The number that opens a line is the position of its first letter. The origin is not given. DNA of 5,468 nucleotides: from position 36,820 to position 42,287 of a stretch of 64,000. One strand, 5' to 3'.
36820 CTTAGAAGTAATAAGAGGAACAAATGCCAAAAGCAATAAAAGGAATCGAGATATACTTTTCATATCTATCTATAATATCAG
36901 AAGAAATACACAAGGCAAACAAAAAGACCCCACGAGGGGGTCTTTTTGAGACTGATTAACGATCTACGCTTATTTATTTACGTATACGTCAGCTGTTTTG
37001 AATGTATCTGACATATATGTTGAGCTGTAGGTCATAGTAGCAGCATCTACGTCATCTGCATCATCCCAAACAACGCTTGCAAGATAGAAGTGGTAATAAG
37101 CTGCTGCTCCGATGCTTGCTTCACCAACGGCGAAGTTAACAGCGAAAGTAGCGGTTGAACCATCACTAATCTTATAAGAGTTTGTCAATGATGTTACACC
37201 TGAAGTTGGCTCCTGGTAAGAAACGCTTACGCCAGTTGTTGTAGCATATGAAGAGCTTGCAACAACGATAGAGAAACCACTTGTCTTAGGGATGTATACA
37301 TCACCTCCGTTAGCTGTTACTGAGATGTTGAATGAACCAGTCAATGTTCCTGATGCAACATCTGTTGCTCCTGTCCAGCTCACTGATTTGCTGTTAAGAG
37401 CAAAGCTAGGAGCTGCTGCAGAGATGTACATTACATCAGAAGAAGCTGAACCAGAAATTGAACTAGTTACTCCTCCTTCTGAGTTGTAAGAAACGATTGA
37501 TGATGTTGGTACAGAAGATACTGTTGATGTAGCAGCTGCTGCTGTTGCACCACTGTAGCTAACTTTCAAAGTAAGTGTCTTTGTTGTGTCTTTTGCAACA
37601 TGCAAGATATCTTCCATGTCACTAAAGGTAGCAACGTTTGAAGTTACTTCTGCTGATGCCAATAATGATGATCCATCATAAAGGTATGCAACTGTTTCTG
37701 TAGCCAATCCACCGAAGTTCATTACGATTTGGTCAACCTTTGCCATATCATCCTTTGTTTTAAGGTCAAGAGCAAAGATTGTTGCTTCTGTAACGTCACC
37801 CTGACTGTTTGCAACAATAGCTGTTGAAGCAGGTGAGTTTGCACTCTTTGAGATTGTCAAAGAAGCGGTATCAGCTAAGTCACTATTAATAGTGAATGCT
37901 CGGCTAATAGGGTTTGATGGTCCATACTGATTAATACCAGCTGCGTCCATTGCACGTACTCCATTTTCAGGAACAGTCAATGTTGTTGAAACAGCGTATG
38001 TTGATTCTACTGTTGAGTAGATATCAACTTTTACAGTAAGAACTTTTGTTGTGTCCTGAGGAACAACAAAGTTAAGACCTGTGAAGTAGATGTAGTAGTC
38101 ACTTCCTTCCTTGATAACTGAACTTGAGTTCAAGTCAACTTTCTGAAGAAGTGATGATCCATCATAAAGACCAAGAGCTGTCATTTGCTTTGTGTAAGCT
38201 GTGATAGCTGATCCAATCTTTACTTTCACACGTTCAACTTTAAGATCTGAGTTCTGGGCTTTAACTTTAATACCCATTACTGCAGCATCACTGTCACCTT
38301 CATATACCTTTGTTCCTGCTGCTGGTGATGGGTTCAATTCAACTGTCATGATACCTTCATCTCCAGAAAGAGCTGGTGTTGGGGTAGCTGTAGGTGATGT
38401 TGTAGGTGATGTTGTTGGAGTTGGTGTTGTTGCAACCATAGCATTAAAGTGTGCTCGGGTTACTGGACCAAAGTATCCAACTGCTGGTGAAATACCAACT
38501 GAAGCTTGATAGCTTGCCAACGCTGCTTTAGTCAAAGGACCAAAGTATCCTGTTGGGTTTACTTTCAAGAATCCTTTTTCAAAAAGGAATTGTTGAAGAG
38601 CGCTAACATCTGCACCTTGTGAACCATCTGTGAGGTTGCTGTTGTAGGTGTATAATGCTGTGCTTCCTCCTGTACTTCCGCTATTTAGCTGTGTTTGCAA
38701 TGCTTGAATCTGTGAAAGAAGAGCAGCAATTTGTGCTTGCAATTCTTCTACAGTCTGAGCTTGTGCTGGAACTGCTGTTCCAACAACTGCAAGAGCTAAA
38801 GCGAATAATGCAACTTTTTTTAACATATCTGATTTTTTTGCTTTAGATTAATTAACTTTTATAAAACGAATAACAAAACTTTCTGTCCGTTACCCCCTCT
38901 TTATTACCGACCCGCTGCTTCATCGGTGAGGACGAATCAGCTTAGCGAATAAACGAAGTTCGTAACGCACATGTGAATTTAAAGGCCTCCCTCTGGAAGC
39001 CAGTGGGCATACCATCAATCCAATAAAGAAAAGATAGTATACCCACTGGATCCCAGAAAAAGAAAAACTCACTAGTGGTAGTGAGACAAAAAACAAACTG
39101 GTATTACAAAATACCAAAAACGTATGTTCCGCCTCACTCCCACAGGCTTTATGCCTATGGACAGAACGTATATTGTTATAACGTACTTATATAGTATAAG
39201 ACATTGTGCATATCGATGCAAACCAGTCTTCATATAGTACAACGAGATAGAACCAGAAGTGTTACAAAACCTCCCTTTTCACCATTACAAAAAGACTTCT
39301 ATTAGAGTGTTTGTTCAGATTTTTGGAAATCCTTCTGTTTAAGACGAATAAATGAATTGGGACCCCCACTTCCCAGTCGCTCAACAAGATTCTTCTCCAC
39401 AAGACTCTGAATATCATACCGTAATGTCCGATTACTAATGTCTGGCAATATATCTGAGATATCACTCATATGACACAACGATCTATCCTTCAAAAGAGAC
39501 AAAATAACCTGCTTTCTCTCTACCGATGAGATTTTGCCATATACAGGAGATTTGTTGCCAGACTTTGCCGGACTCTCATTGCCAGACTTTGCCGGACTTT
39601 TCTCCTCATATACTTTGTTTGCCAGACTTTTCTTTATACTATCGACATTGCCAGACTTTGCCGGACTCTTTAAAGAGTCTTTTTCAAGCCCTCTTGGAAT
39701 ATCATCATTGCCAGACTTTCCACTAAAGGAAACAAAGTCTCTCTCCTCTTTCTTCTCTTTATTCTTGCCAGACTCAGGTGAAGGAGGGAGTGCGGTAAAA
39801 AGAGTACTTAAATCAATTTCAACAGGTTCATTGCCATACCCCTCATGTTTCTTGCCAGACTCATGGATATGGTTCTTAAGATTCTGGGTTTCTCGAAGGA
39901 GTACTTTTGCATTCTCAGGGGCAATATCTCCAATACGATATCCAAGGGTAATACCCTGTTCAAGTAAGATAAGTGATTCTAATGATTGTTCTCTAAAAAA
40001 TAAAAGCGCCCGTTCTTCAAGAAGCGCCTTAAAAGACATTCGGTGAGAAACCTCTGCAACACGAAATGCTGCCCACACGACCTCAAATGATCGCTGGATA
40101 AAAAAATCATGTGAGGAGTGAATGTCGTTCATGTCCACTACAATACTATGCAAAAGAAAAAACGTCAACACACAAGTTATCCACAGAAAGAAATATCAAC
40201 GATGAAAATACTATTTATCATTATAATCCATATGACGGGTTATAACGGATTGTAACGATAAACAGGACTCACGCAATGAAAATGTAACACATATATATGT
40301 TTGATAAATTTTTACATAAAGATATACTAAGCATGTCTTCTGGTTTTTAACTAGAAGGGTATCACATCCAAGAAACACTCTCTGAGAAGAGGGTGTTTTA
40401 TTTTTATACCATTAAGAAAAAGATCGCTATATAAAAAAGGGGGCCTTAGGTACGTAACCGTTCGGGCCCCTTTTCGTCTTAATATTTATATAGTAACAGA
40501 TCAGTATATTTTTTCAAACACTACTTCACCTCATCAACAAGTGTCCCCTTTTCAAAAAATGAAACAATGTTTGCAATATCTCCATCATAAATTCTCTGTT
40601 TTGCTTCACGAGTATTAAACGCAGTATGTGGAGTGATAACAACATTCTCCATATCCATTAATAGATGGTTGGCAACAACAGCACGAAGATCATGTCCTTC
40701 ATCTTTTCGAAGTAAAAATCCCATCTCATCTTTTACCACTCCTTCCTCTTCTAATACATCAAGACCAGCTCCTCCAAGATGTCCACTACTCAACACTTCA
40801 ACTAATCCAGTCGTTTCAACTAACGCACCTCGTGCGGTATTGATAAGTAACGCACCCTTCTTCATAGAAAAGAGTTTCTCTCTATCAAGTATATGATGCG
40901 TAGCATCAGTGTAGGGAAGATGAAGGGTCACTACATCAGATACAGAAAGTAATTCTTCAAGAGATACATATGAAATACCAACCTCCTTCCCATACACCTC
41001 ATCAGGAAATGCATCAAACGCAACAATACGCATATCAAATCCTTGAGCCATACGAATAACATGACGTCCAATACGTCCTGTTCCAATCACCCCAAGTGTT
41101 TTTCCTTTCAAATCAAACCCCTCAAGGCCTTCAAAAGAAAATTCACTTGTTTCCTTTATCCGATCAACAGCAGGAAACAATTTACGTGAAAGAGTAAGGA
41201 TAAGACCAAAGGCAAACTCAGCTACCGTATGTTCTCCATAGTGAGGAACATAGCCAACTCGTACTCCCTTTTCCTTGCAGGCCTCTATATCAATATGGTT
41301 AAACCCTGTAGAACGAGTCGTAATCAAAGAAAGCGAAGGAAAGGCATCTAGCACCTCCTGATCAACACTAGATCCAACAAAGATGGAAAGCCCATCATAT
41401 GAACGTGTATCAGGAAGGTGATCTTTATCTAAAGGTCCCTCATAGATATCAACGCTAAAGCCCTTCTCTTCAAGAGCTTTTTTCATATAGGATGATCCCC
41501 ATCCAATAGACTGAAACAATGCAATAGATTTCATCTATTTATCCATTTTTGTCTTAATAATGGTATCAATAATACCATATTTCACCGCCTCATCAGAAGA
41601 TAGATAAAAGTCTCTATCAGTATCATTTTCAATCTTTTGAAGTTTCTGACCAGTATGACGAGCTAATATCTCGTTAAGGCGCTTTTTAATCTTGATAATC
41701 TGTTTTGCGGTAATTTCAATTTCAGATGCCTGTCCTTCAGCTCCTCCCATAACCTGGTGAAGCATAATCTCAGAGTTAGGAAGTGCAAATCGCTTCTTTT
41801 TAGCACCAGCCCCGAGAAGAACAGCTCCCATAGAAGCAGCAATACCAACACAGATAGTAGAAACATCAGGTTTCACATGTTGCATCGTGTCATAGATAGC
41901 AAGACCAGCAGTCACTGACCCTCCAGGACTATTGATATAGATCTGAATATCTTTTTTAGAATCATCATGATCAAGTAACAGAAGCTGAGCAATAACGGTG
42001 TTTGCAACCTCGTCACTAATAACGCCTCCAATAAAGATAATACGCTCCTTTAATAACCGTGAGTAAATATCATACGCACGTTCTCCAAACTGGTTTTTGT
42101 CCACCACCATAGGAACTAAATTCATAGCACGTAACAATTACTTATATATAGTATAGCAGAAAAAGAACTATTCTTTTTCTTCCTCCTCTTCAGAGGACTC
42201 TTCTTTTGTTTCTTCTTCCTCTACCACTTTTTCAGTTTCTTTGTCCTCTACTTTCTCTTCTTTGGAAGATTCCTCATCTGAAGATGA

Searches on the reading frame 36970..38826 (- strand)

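Call 74: search_protein_families(library=pfam, proteins=[window:36970-38826:-], max_evalue=0.00001)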
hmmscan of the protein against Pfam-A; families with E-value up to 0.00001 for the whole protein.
window:36970-38826:- (618 aa): 1 family
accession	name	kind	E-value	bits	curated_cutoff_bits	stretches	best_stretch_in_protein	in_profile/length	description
PF01471.23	PG_binding_1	-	1.8e-08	34.8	23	1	70-125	1-55/57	Putative peptidoglycan binding domain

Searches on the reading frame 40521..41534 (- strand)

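Call 34: search_protein_families(library=pfam, proteins=[window:40521-41534:-], max_evalue=0.00001)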
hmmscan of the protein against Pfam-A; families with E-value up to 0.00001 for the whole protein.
window:40521-41534:- (337 aa): 2 families
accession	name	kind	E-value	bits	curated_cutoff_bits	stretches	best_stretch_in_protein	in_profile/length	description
PF02826.25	2-Hacid_dh_C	-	4.9e-53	179.6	25.1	1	109-305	1-178/178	D-isomer specific 2-hydroxyacid dehydrogenase, NAD binding domain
PF00389.36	2-Hacid_dh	-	2e-26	92.7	24.6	1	6-336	3-133/134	D-isomer specific 2-hydroxyacid dehydrogenase, catalytic domain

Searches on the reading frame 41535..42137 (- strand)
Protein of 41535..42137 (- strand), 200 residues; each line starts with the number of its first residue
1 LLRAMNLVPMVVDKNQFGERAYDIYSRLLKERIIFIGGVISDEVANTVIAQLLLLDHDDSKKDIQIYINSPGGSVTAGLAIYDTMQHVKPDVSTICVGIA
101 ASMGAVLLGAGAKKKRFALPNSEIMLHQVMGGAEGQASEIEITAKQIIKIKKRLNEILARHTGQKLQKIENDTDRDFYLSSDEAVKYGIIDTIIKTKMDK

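Call 34: search_protein_families(library=pfam, proteins=[window:41535-42137:-], max_evalue=0.00001)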
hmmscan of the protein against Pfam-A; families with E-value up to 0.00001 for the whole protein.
window:41535-42137:- (200 aa): 1 family
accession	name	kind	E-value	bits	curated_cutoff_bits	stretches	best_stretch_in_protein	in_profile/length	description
PF00574.28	CLP_protease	-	2.5e-83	278.9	20.2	1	18-196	3-181/182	Clp protease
